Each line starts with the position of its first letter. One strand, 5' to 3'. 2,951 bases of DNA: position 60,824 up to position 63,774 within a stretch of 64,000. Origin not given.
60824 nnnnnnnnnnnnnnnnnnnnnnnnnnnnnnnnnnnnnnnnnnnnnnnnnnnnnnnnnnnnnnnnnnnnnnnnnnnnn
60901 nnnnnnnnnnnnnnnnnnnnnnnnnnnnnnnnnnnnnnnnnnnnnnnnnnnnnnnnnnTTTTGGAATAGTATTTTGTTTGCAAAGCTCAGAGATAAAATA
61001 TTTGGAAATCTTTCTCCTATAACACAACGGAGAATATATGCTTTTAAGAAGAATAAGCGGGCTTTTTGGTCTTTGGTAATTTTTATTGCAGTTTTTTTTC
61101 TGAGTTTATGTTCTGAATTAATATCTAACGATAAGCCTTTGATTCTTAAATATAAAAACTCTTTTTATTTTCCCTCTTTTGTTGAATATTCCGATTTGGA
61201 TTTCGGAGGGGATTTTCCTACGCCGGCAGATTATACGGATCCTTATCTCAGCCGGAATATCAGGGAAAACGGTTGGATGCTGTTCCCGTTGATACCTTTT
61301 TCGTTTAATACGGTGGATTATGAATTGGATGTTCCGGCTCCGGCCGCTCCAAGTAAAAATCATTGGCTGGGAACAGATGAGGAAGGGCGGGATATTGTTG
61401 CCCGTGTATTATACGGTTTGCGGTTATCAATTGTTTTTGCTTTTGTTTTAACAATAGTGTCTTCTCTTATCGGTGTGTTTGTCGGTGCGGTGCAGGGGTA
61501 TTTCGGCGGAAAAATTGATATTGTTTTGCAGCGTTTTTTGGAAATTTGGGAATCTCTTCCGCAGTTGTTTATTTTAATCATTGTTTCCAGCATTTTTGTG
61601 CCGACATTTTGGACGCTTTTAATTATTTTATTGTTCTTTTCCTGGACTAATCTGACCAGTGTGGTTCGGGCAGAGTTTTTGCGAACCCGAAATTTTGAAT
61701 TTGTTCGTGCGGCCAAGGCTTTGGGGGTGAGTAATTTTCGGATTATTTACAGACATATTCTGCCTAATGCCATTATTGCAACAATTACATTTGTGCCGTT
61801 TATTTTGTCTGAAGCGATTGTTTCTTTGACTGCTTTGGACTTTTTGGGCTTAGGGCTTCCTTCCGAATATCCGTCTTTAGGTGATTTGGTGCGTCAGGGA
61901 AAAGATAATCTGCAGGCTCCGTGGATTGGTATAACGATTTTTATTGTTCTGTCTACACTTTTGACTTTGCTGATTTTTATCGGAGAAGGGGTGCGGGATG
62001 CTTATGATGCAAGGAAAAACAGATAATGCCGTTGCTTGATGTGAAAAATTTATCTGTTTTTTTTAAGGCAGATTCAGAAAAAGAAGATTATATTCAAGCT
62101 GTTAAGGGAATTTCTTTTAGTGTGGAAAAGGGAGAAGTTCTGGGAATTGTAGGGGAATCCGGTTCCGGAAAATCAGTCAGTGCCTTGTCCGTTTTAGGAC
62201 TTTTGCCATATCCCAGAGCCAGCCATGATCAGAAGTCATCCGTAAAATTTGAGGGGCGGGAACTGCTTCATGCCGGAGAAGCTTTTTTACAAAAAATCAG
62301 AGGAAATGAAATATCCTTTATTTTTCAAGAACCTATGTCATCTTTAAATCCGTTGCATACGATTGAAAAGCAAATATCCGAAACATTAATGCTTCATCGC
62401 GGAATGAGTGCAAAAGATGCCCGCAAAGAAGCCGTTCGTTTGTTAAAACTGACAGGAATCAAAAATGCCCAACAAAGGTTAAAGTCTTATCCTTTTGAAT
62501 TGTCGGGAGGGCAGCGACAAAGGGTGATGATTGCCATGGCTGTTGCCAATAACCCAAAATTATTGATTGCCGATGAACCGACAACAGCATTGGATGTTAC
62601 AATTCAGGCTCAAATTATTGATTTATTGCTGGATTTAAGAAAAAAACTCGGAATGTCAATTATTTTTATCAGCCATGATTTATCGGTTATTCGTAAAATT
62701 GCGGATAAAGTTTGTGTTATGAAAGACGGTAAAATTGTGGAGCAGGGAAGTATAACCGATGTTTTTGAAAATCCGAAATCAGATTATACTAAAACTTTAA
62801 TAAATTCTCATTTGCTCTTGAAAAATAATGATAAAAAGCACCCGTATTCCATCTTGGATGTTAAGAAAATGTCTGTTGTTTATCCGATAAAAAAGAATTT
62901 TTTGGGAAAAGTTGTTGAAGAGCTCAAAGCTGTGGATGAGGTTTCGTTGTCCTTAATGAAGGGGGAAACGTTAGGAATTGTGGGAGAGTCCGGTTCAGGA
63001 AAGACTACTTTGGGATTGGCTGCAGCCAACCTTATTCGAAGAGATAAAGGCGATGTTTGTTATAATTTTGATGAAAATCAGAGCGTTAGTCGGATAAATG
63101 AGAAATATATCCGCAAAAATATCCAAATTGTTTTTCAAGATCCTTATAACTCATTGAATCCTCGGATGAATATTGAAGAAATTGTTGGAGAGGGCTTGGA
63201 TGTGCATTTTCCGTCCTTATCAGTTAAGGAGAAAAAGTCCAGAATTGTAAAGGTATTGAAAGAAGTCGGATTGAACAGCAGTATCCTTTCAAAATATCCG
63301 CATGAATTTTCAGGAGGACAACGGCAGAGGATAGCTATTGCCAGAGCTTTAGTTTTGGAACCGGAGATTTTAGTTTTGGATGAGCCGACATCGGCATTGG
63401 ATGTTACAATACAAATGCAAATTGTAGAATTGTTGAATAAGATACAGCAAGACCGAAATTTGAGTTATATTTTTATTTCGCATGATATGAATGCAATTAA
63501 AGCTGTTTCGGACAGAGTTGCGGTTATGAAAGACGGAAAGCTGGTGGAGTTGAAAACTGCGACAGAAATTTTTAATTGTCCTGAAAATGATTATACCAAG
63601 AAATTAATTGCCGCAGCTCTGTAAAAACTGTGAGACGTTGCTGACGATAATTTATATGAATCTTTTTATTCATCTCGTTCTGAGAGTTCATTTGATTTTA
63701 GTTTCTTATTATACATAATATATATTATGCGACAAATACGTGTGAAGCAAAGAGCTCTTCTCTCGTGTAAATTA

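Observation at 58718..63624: Orphan yejEF preceded by a large membrane protein with a degenerate sulfatase-like domain instead of yejAB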

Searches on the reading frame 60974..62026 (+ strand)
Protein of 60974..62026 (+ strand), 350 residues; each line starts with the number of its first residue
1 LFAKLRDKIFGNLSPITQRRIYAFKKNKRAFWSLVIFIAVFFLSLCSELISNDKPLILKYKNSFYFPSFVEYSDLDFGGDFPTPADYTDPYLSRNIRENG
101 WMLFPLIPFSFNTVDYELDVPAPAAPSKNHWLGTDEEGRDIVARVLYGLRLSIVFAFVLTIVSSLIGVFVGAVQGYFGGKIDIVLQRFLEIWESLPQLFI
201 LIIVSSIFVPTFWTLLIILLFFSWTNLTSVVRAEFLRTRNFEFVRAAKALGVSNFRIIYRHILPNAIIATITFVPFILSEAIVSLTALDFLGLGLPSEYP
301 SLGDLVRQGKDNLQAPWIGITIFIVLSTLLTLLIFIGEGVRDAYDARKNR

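Call 3: search_protein_families(library=pfam, proteins=[window:60974-62026:+], max_evalue=0.1)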
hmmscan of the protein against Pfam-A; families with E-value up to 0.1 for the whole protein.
window:60974-62026:+ (350 aa): 2 families
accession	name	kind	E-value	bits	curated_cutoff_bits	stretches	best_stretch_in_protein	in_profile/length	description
PF00528.27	BPD_transp_1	-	7.1e-27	94.8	26.4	1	167-347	1-181/184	Binding-protein-dependent transport system inner membrane component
PF12911.12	OppC_N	-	0.00065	20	23.9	1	21-52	7-38/53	N-terminal TM domain of oligopeptide transport permease C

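Call 4: search_protein_families(library=ncbifam, proteins=[window:60974-62026:+], max_evalue=0.1)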
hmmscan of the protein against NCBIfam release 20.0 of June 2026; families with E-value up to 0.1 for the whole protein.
window:60974-62026:+ (350 aa): 23 families
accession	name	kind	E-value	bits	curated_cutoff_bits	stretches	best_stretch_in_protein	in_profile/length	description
NF011596.0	PRK15021.1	subfamily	2.6e-135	450.9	439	1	12-348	3-339/341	microcin C ABC transporter permease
NF045476.1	Opp4C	equivalog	4e-65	219.9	350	1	123-347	50-278/278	oligopeptide ABC transporter permease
NF045475.1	Opp3C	equivalog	1.8e-58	198.3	450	1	16-347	23-326/328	oligopeptide ABC transporter permease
NF045474.1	Opp2C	equivalog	3.7e-50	170.7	300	1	125-345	15-236/236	nickel transporter permease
NF045473.1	Opp1C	equivalog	1.1e-45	156.2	350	1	124-347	42-266/267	nickel/cobalt ABC transporter permease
TIGR02790.1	nickel_nikC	equivalog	4.9e-44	150.8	358.45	1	125-344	37-257/258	nickel ABC transporter permease subunit NikC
NF011935.0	PRK15406.1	equivalog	9.5e-42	143.8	433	1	106-347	59-300/302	oligopeptide ABC transporter permease OppC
NF043080.1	MMSYN1_0166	equivalog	1e-40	139.6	370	1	122-348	75-305/307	oligopeptide ABC transporter permease OppC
NF008160.0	PRK10913.1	equivalog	9e-39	133.7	483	1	127-347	76-297/300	dipeptide ABC transporter permease DppC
NF007376.0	PRK09881.1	equivalog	2.4e-37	128.5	434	1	124-348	68-293/298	D,D-dipeptide ABC transporter permease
NF011662.0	PRK15082.1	equivalog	5.1e-37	127.9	484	1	112-347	66-299/303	glutathione ABC transporter permease GsiD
NF047573.1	opine_perm_CntC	exception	1.1e-35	123.3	440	1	124-311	46-233/271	staphylopine uptake ABC transporter permease subunit CntC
NF007738.0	PRK10417.1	equivalog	1.1e-28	100.5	335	1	124-347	46-270/277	nickel ABC transporter permease subunit NikC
NF011691.0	PRK15111.1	equivalog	8.2e-22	78.1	379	1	130-346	76-293/296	putrescine export ABC transporter permease SapC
NF045470.1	Opp2B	equivalog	1.1e-06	28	350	1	139-279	81-236/300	nickel ABC transporter permease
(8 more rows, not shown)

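Call 67: find_homologous_proteins(query=window:60974-62026:+)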
Query window:60974-62026:+ (350 aa): 8000 proteins with E <= 0.001 among 8000 candidates; the best 120 are listed.
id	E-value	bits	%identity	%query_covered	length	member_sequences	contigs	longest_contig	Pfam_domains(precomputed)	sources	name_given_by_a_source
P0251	7.9e-224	760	99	100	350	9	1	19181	PF00528.28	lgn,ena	-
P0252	2.8e-222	755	98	100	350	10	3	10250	PF00528.28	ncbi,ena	-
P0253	3.7e-182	623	81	97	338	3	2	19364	PF00528.28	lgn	-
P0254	9.5e-180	615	78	98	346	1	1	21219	PF00528.28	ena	-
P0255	3.4e-179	614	77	100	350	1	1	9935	PF00528.28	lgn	-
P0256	1.2e-177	608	76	100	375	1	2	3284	PF00528.28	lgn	-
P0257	1.2e-177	608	76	100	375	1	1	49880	PF00528.28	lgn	-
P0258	2.8e-177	607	76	100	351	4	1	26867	PF00528.28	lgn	-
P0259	7.8e-177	606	77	99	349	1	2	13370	PF00528.28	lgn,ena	-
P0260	7.9e-177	606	77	99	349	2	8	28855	PF00528.28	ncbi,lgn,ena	-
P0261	3.0e-176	604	75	100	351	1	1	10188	PF00528.28,PF12911.13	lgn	-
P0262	3.6e-176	604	75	99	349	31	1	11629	PF00528.28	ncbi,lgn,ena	-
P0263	4.3e-176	603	76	100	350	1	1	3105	PF00528.28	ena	-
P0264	1.8e-175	601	75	100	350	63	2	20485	PF00528.28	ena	-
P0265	2.9e-175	601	75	99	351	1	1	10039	PF00528.28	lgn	-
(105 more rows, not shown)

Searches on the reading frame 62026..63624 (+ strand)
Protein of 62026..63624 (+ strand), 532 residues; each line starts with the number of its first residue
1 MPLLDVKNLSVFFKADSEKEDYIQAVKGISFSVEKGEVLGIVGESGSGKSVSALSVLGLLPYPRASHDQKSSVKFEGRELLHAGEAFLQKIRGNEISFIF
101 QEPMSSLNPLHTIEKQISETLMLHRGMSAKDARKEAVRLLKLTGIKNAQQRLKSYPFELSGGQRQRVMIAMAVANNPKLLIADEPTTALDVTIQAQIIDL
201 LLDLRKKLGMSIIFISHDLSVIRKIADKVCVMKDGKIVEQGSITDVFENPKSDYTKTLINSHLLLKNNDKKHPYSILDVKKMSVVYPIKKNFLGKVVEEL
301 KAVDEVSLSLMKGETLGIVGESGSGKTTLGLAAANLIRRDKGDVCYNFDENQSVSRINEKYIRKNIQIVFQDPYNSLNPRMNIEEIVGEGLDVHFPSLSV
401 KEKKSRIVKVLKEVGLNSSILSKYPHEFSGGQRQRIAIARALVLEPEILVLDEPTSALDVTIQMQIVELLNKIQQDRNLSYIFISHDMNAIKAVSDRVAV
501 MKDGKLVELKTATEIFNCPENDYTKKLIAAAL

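Call 3: search_protein_families(library=pfam, proteins=[window:62026-63624:+], max_evalue=0.1)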
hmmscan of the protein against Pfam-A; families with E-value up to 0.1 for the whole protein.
window:62026-63624:+ (532 aa): 31 families (the best 25 are shown)
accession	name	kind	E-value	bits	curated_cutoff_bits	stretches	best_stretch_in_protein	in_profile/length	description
PF00005.33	ABC_tran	-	3.1e-62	209.6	25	2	304-456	2-137/137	ABC transporter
PF13304.12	AAA_21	-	1.4e-11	45.4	27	2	425-489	235-301/304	AAA domain, putative AbiEii toxin, Type IV TA system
PF02463.25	SMC_N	-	5.8e-11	42.7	40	2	299-502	9-213/220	RecF/RecN/SMC N terminal domain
PF08352.17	oligo_HPY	-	1.4e-07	32.2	27.1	1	238-270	1-33/65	Oligopeptide/dipeptide transporter, C-terminal region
PF13555.12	AAA_29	-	4.7e-05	23.5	27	0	312-337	22-46/61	P-loop containing region of AAA domain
PF07088.17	GvpD_P-loop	-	0.0002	21.8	24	1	312-365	9-60/189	GvpD gas vesicle protein, P-loop domain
PF13191.12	AAA_16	-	0.00021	22.3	32.6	0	314-340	25-51/167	AAA ATPase domain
PF00931.28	NB-ARC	-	0.00023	20.9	23.5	1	303-417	5-77/248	NB-ARC domain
PF20720.3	nSTAND3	-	0.00028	21.1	27.2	1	302-372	6-72/155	Novel STAND NTPase 3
PF13401.12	AAA_22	-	0.00033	21.4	27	0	318-351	10-33/130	AAA domain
PF19993.5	DO-GTPase2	-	0.00051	20.2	27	0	315-350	2-36/226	Double-GTPase 2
PF20703.3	nSTAND1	-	0.0006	20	27.1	0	32-85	29-78/379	Novel STAND NTPase 1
PF09818.15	ABC_ATPase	-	0.00086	18.8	23.2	0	428-515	158-261/283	P-loop domain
PF09848.15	SLFN-g3_helicase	-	0.00097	18.9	24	0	38-114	3-75/354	Schlafen group 3, DNA/RNA helicase domain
PF00006.31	ATP-synt_ab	-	0.0014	18.8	29.5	0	306-339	7-37/213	ATP synthase alpha/beta family, nucleotide-binding domain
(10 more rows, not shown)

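Call 4: search_protein_families(library=ncbifam, proteins=[window:62026-63624:+], max_evalue=0.1)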
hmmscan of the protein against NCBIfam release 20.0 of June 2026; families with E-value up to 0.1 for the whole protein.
window:62026-63624:+ (532 aa): 206 families (the best 25 are shown)
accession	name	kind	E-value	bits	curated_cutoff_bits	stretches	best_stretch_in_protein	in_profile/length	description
NF011713.0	PRK15134.1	equivalog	3.2e-196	653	834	1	2-529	4-527/529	microcin C ABC transporter ATP-binding protein YejF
NF007613.0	PRK10261.1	equivalog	6.4e-152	507.1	1077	2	3-260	12-270/623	glutathione ABC transporter ATP-binding protein GsiA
NF011659.0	PRK15079.1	equivalog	2e-145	483.7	540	2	274-530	9-267/334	murein tripeptide/oligopeptide ABC transporter ATP binding protein OppF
NF008453.0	PRK11308.1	subfamily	4.2e-145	483.2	408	2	270-531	6-265/334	dipeptide ABC transporter ATP-binding protein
TIGR02770.1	nickel_nikD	equivalog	8.2e-140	463.8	318.7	2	26-262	2-229/230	nickel import ATP-binding protein NikD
NF008246.0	PRK11022.1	equivalog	2.8e-139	463.7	541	2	1-261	1-256/326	dipeptide ABC transporter ATP-binding protein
NF007010.1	PRK09473.1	subfamily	2.7e-136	453.5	575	2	3-268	1-260/318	oligopeptide ABC transporter ATP-binding protein OppD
NF043079.1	MMSYN1_0167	equivalog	6.6e-134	447.7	740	4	88-270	300-482/561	oligopeptide ABC transporter ATP-binding protein OppD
NF047576.1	opine_ATP_CntF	equivalog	1e-133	444.5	385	2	3-268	2-259/264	staphylopine uptake ABC transporter ATP-binding protein CntF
NF047578.1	opine_ATP_CntD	equivalog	1.3e-132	440.9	380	2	3-268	2-259/266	staphylopine uptake ABC transporter ATP-binding protein CntD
NF043078.1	MMSYN1_0168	equivalog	3.8e-127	425.6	800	5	403-530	469-596/649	oligopeptide ABC transporter ATP-binding protein OppF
NF043071.1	DppF_dipep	equivalog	3.9e-127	424.2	660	2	274-530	11-265/331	dipeptide ABC transporter ATP-binding subunit DppF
TIGR02769.1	nickel_nikE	equivalog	2.1e-119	397.9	332.55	2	275-531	1-253/265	nickel import ATP-binding protein NikE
NF007739.0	PRK10419.1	subfamily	2.1e-109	365.2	354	2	275-516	2-240/268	nickel ABC transporter ATP-binding protein NikE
NF011692.0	PRK15112.1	equivalog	3.4e-102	341.7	452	2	276-530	5-253/269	putrescine export ABC transporter ATP-binding protein SapF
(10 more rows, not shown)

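Call 91: find_encoding_contigs(protein=window:62026-63624:+, flank=10000, max_places=1)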
Protein window:62026-63624:+ (532 aa): 15 contigs read that carry it; 1 place shown.
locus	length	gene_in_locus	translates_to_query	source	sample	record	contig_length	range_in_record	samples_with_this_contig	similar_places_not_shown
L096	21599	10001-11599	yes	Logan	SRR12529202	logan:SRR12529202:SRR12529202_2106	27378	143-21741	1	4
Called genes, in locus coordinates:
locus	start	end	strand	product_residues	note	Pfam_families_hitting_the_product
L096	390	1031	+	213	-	PF01144:CoA_trans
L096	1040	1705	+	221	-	PF01144:CoA_trans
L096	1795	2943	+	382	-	-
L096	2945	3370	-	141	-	PF00583:Acetyltransf_1, PF13673:Acetyltransf_10, PF13508:Acetyltransf_7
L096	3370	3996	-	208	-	PF00293:NUDIX (weak)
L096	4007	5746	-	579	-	PF13432:TPR_16 (weak), PF00515:TPR_1 (weak), PF13181:TPR_8 (weak), PF07719:TPR_2 (weak), PF14559:TPR_19 (weak), PF13432:TPR_16 (weak), PF08242:Methyltransf_12, PF13649:Methyltransf_25, +21 more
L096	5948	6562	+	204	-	PF00163:Ribosomal_S4, PF01479:S4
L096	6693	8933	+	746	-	-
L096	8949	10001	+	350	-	PF00528:BPD_transp_1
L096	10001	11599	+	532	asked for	PF00005:ABC_tran, PF02463:SMC_N (faint), PF08352:oligo_HPY (faint), PF00005:ABC_tran, PF13304:AAA_21 (weak)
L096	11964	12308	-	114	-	-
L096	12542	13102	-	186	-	PF02462:Opacity (faint), PF13505:OMP_b-brl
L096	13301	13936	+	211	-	PF03167:UDG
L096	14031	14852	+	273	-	-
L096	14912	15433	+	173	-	PF12917:YfbR-like (faint), PF13023:HD_3, PF01966:HD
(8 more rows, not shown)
